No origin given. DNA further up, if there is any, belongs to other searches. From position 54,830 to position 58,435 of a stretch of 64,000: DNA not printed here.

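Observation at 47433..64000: CAZyme-free PUL-like locus: classical HK/RR + SusC/SusD + two giant VCBS/ASPIC paralogs + FISUMP protein + CxxCH lipoprotein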

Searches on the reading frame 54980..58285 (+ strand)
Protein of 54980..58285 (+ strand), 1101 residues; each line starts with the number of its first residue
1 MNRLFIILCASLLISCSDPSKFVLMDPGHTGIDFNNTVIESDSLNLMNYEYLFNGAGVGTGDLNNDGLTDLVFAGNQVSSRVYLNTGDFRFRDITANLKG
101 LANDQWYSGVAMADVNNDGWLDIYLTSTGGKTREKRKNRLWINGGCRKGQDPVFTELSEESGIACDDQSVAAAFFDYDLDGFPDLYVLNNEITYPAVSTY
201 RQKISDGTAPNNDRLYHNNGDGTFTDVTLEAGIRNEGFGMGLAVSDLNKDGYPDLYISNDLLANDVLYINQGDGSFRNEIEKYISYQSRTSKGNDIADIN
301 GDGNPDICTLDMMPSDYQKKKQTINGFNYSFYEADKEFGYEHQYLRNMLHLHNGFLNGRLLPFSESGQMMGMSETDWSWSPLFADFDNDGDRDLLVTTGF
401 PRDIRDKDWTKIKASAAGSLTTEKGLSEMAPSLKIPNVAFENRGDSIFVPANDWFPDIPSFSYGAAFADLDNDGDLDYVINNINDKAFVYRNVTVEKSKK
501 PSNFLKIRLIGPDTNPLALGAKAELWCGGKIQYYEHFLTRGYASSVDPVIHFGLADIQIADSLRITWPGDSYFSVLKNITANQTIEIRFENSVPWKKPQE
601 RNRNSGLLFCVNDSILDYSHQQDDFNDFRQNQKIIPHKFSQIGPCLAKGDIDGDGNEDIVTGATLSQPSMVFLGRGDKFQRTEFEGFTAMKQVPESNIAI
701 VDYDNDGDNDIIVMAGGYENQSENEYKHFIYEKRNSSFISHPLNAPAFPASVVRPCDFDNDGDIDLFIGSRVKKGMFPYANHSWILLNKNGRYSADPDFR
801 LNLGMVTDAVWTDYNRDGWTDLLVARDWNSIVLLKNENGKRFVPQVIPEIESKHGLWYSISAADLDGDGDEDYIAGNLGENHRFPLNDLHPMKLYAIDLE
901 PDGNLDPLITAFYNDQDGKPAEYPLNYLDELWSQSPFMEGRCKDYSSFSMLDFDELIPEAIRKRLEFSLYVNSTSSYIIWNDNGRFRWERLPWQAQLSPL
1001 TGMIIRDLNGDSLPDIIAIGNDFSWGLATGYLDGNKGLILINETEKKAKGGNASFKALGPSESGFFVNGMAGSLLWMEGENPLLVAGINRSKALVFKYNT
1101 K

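Call 3: search_protein_families(library=pfam, proteins=[window:54980-58285:+], max_evalue=0.01)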
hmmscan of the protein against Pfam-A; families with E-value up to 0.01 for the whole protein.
window:54980-58285:+ (1101 aa): 3 families
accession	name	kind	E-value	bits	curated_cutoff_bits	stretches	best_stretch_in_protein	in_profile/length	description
PF13517.12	FG-GAP_3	-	1.1e-73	244.1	26.9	9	62-124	1-60/61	FG-GAP-like repeat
PF01839.29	FG-GAP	-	1.8e-38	130.2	22.1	5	238-260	1-23/37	FG-GAP repeat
PF07593.17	UnbV_ASPIC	-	5.9e-17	61.7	23.4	1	518-585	1-67/68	ASPIC and UnbV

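Call 13: find_homologous_proteins(query=window:54980-58285:+, max_evalue=1e-10)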
Query window:54980-58285:+ (1101 aa): 7947 proteins with E <= 1e-10 among 8000 candidates; the best 120 are listed.
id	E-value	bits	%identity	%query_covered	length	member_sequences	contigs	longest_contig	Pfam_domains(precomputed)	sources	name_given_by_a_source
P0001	0.0e+0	2578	100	100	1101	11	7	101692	PF01839.30,PF13517.13,PF07593.19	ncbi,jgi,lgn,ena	-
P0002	0.0e+0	2089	82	98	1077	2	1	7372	PF01839.30,PF13517.13,PF07593.19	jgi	jgi:hypothetical protein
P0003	0.0e+0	2067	79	100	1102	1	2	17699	PF01839.30,PF13517.13,PF07593.19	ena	-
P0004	0.0e+0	2059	78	100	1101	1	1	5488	PF01839.30,PF13517.13,PF07593.19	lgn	-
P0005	0.0e+0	2045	78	100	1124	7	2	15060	PF01839.30,PF13517.13,PF07593.19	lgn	-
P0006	0.0e+0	1791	68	100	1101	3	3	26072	PF01839.30,PF13517.13,PF07593.19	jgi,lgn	-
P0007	0.0e+0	1784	68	100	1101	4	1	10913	PF01839.30,PF13517.13,PF07593.19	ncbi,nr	ncbi:MAG: VCBS repeat-containing protein [Bacteroidales bacterium]|nr:VCBS repeat-containing protein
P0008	0.0e+0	1707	65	99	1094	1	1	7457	PF01839.30,PF13517.13,PF07593.19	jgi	jgi:hypothetical protein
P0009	0.0e+0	1689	65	100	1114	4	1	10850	PF01839.30,PF13517.13,PF07593.19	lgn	-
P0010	0.0e+0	1686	65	100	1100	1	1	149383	PF01839.30,PF13517.13,PF07593.19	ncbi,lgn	-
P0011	0.0e+0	1670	64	99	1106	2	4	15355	PF01839.30,PF13517.13,PF07593.19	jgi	jgi:hypothetical protein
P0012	0.0e+0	1654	65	100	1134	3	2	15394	PF01839.30,PF13517.13,PF07593.19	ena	-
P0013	0.0e+0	1651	63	100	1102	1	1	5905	PF01839.30,PF13517.13,PF07593.19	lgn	-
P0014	0.0e+0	1646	64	100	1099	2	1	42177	PF01839.30,PF13517.13,PF07593.19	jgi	-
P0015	0.0e+0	1642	63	98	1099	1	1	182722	PF01839.30,PF13517.13,PF07593.19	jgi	jgi:enediyne biosynthesis protein E4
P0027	0.0e+0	1597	60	98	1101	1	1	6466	PF01839.30,PF13517.13,PF07593.19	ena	-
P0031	0.0e+0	1586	61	100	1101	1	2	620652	PF01839.30,PF13517.13,PF07593.19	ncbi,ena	-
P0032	0.0e+0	1585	60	100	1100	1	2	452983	PF01839.30,PF13517.13,PF07593.19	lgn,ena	-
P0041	0.0e+0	1571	59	100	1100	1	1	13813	PF01839.30,PF13517.13,PF07593.19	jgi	jgi:enediyne biosynthesis protein E4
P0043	0.0e+0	1570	59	100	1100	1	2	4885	PF01839.30,PF13517.13,PF07593.19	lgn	-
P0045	0.0e+0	1568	60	100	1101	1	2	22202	PF01839.30,PF13517.13,PF07593.19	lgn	-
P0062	0.0e+0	1560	60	100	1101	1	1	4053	PF01839.30,PF13517.13,PF07593.19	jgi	jgi:hypothetical protein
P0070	0.0e+0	1551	60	99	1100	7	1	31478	PF01839.30,PF13517.13,PF07593.19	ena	-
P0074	0.0e+0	1550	60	98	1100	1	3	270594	PF01839.30,PF13517.13,PF07593.19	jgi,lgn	jgi:hypothetical protein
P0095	0.0e+0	1538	59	100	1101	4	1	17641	PF01839.30,PF13517.13,PF07593.19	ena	-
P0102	0.0e+0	1534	59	100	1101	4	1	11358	PF01839.30,PF13517.13,PF07593.19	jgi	jgi:hypothetical protein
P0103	0.0e+0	1534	58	100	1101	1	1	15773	PF01839.30,PF13517.13,PF07593.19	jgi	-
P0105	0.0e+0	1533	58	100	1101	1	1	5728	PF01839.30,PF13517.13,PF07593.19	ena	-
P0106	0.0e+0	1533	58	100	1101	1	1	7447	PF01839.30,PF13517.13,PF07593.19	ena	-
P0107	0.0e+0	1533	59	100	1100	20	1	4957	PF01839.30,PF13517.13,PF07593.19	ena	-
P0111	0.0e+0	1532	58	100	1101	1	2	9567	PF01839.30,PF13517.13,PF07593.19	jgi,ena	-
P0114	0.0e+0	1531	58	100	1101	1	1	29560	PF01839.30,PF13517.13,PF07593.19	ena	-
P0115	0.0e+0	1531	58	100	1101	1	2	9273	PF01839.30,PF13517.13,PF07593.19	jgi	-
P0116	0.0e+0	1530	58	100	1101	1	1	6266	PF01839.30,PF13517.13,PF07593.19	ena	-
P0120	0.0e+0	1529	57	98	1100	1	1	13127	PF01839.30,PF13517.13,PF07593.19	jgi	jgi:enediyne biosynthesis protein E4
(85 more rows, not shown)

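Call 14: find_encoding_contigs(protein=P0001, flank=10000, max_places=4)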
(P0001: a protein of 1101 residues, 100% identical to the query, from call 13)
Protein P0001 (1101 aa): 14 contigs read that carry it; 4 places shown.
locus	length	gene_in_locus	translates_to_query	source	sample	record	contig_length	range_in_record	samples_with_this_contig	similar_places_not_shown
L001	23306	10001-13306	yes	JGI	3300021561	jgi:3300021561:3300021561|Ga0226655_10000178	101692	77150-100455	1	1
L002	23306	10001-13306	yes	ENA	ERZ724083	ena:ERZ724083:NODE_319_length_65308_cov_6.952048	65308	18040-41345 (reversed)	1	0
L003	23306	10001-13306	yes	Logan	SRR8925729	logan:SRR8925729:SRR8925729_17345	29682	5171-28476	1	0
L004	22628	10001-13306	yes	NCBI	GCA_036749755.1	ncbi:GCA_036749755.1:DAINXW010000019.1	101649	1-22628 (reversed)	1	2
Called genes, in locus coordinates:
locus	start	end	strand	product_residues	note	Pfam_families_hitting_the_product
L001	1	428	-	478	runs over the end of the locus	PF26549:Tricorn_N (faint), PF18582:HZS_alpha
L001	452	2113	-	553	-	PF01839:FG-GAP (faint), PF13517:FG-GAP_3, PF07593:UnbV_ASPIC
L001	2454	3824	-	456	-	PF00672:HAMP, PF00512:HisKA, PF02518:HATPase_c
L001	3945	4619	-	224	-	PF00072:Response_reg, PF00486:Trans_reg_C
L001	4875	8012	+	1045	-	PF13620:CarboxypepD_reg (weak), PF13715:CarbopepD_reg_2, PF07715:Plug, PF00593:TonB_dep_Rec_b-barrel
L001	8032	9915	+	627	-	PF14322:SusD-like_3 (weak), PF07980:SusD_RagB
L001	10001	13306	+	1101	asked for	PF01839:FG-GAP (faint), PF13517:FG-GAP_3, PF07593:UnbV_ASPIC, PF13517:FG-GAP_3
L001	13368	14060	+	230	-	PF09603:Fib_succ_major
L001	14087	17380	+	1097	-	PF01839:FG-GAP (faint), PF13517:FG-GAP_3, PF07593:UnbV_ASPIC, PF13517:FG-GAP_3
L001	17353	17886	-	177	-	-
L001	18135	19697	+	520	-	PF07676:PD40 (faint), PF00930:DPPIV_N (faint), PF26550:Tricorn_2nd, PF26549:Tricorn_N (weak)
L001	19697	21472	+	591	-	PF19529:DUF6057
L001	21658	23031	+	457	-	PF15892:BNR_4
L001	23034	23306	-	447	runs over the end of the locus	PF04909:Amidohydro_2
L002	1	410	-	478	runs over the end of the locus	PF26549:Tricorn_N (weak), PF18582:HZS_alpha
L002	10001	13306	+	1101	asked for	PF01839:FG-GAP (faint), PF13517:FG-GAP_3, PF07593:UnbV_ASPIC, PF13517:FG-GAP_3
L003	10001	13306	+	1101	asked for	PF01839:FG-GAP (faint), PF13517:FG-GAP_3, PF07593:UnbV_ASPIC, PF13517:FG-GAP_3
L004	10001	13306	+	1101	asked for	PF01839:FG-GAP (faint), PF13517:FG-GAP_3, PF07593:UnbV_ASPIC, PF13517:FG-GAP_3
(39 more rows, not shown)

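Call 15: find_related_loci(query=window:54980-58285:+, collection=genome_contigs, flank=10000)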
Query window:54980-58285:+ (1101 aa) in genome_contigs; peptide patterns used: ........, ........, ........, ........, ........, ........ (x = any residue, [..] = any of these).
477 stretches matched a pattern; 408 encode a relative of the query (tblastn E <= 1e-3); the best 80 are kept; 80 distinct loci.
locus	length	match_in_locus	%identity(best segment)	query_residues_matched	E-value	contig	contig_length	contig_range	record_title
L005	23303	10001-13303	78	1-1101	0e+0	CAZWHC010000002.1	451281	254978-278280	MAG TPA_asm: uncultured Rikenellaceae bacterium isolate binchicken_co115_197 genome assembly, contig: NODE_10_length_451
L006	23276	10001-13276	41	15-1097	0e+0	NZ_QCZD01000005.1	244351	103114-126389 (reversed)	Maribacter litoralis strain SDRB-Phe2 scaffold_5, whole genome shotgun sequence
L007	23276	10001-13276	41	17-1101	0e+0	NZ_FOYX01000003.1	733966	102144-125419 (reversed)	Maribacter stanieri strain DSM 19891, whole genome shotgun sequence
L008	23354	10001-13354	37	1-1096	0e+0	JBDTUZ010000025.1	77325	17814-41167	MAG: Ginsengibacter sp. isolate cluster3_bin.56 NODE_634_length_77325_cov_76.154575, whole genome shotgun sequence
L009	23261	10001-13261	38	4-1101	0e+0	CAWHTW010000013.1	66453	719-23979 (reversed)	MAG: uncultured Flavobacteriaceae bacterium isolate MFD03250.bin.1.117 genome assembly, contig: contig_29651, whole geno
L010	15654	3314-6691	35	1-1101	0e+0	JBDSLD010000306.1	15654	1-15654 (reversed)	MAG: Ferruginibacter sp. isolate cluster1_bin.361 k127_4546690, whole genome shotgun sequence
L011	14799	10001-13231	36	3-1069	0e+0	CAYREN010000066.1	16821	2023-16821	MAG TPA_asm: uncultured Roseivirgaceae bacterium isolate SRP128015_co3_43 genome assembly, contig: NODE_3582_length_1682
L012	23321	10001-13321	36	1-1100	0e+0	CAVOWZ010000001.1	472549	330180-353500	MAG: uncultured Bacteroidales bacterium isolate MFD00032.bin.2.42 genome assembly, contig: contig_103780, whole genome s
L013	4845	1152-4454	37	6-1100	0e+0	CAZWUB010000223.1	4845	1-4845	MAG TPA_asm: uncultured Rikenellaceae bacterium isolate SRP192927_co6_466 genome assembly, contig: NODE_49410_length_484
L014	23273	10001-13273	36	13-1098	0e+0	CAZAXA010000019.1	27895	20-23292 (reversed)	MAG TPA_asm: uncultured Phaeodactylibacter sp. isolate SRP329715_co2_390 genome assembly, contig: NODE_3507_length_27895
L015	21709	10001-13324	36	6-1101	0e+0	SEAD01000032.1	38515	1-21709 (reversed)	MAG: Chitinophagaceae bacterium isolate PMG_220 scaffold_1304, whole genome shotgun sequence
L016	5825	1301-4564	35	2-1089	0e+0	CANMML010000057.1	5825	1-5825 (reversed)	uncultured Aquimarina sp. isolate 745.fasta genome assembly, contig: NODE_57, whole genome shotgun sequence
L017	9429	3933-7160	35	1-1097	0e+0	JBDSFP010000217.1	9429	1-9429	MAG: Aquaticitalea sp. isolate cluster1_bin.230 k127_3434178, whole genome shotgun sequence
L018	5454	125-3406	37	4-1098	0e+0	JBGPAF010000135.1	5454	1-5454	MAG: Bacteroidia bacterium isolate OBJ_0618_130150_135 k141_182364_length_5454_cov_8.6552, whole genome shotgun sequence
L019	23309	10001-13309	35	1-1097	0e+0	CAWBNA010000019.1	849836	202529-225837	MAG: uncultured Bacteroidales bacterium isolate MFD01476.bin.1.82 genome assembly, contig: contig_13825, whole genome sh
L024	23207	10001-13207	36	22-1100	0e+0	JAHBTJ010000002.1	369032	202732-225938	MAG: Chitinophagaceae bacterium isolate ACE_BAC11 BAC11_2, whole genome shotgun sequence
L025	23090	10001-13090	36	1-1042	0e+0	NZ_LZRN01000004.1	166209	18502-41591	Gelidibacter algens strain ACAM 536 contig00004, whole genome shotgun sequence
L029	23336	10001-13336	37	5-1096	0e+0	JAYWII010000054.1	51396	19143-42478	MAG: Chitinophagaceae bacterium isolate GLR81_GL56_UP_2_metabinner_1 GLR81_GL56_UP_2_metabinner_1_53, whole genome shotg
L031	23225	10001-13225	37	22-1097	0e+0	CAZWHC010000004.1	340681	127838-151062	MAG TPA_asm: uncultured Rikenellaceae bacterium isolate binchicken_co115_197 genome assembly, contig: NODE_21_length_340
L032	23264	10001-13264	36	5-1099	0e+0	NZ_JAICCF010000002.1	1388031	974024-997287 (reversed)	Chitinophaga rhizophila strain B61 NODE_2_length_1388031_cov_28.350740, whole genome shotgun sequence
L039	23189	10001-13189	37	17-1087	1e-177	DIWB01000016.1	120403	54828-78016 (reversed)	MAG TPA_asm: Bacteroidales bacterium UBA6117 UBA6117_contig_11559, whole genome shotgun sequence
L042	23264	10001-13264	36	4-1099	1e-176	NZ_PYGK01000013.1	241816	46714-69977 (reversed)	Chitinophaga ginsengisoli strain DSM 18107 Ga0180988_113, whole genome shotgun sequence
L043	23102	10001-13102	35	1-1043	9e-177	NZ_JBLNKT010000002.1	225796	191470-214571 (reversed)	Flavobacterium sp. GB2R13 L37_2, whole genome shotgun sequence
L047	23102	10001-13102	35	1-1043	2e-174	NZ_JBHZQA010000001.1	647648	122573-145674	Flavobacterium fructosi strain LB3P45 L14_1, whole genome shotgun sequence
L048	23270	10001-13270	36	3-1097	2e-174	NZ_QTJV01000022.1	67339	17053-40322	Chitinophaga silvisoli strain K20C18050901 contig22, whole genome shotgun sequence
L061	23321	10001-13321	34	1-1101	7e-171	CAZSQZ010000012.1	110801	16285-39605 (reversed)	MAG TPA_asm: uncultured Flavobacteriales bacterium isolate binchicken_co385_33 genome assembly, contig: NODE_44_length_1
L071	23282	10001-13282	34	4-1099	5e-175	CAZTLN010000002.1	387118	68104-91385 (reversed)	MAG TPA_asm: uncultured Flavobacterium sp. isolate SRP249901_co1_21 genome assembly, contig: NODE_2_length_387118_cov_30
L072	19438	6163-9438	35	6-1096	2e-175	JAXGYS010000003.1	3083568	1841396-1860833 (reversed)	MAG: Bacteroidales bacterium isolate AnMBR.bin519 bin519_3, whole genome shotgun sequence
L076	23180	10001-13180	36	30-1099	1e-167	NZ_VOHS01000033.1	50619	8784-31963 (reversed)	Chitinophaga pinensis strain YS-16 tig00000100, whole genome shotgun sequence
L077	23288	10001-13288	36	4-1097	0e+0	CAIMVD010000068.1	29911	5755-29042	MAG: uncultured Bacteroidetes bacterium isolate Loclat_bin-20678 genome assembly, contig: bin-20678:068/411, whole genom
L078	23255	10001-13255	35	4-1099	1e-167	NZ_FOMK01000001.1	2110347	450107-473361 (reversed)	Chitinophaga sp. CF118, whole genome shotgun sequence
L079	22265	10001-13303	34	4-1101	3e-180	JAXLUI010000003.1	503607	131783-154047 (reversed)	MAG: Chitinophagaceae bacterium isolate STL-BAC26 C1.256.fa-3, whole genome shotgun sequence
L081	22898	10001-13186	34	5-1068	7e-166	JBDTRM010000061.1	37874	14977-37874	MAG: Bacteroidia bacterium isolate cluster3_bin.247 NODE_2918_length_37874_cov_9.693646, whole genome shotgun sequence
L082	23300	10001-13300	35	5-1100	1e-177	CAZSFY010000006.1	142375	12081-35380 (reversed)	MAG TPA_asm: uncultured Chitinophagaceae bacterium isolate SRP344714_co1_367 genome assembly, contig: NODE_258_length_14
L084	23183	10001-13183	35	30-1099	7e-165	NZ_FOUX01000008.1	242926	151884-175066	Chitinophaga sp. YR627, whole genome shotgun sequence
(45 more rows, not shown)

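Call 17: search_solved_structures(query=window:54980-58285:+, max_evalue=0.01, show_alignments=0)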
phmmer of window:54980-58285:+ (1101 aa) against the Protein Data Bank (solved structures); distinct sequences matched with E-value up to 0.01: 1.
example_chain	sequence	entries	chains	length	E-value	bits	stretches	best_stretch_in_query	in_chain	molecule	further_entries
9etn_A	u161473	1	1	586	4.4e-14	54.3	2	54-202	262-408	Cartilage acidic protein 1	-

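Call 18: search_protein_families(library=ncbifam, proteins=[window:54980-58285:+], max_evalue=0.001)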
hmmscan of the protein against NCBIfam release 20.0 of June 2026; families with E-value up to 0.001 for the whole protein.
window:54980-58285:+ (1101 aa): 1 family
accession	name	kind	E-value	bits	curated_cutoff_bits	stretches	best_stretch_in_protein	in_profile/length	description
NF047539.1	XAC2610_fam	domain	1.3e-09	38.3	35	1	699-741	2-43/89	XAC2610-related protein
